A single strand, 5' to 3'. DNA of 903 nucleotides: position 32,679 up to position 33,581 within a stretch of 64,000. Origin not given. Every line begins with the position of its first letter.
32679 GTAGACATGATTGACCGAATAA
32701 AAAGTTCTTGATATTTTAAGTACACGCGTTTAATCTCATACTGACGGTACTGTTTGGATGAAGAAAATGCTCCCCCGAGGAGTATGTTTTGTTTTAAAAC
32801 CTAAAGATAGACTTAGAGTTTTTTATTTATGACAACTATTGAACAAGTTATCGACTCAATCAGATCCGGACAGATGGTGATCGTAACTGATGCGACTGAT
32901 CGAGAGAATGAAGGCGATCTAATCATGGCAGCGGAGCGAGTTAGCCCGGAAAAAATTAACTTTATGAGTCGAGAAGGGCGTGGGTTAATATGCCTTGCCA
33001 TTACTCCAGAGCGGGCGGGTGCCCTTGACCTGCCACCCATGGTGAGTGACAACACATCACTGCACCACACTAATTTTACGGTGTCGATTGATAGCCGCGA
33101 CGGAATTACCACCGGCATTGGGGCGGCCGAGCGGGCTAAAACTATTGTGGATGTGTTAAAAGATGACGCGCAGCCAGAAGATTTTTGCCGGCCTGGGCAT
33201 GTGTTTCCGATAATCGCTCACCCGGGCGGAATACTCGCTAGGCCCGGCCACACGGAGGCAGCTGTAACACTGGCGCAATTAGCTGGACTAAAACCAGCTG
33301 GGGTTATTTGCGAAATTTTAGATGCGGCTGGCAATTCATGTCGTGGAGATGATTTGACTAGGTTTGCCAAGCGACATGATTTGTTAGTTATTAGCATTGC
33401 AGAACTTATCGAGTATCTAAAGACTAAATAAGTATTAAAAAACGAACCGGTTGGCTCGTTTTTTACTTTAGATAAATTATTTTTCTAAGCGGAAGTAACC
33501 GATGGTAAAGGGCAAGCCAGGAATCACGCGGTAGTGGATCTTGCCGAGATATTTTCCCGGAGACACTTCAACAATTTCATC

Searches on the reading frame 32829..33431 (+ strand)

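Call 49: search_protein_families(library=pfam, proteins=[window:32829-33431:+], max_evalue=0.00001)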
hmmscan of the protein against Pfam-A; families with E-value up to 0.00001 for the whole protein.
window:32829-33431:+ (200 aa): 1 family
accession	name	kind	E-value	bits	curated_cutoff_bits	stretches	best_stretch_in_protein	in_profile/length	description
PF00926.24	DHBP_synthase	-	1.2e-81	273.3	26.4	1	5-196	1-191/191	3,4-dihydroxy-2-butanone 4-phosphate synthase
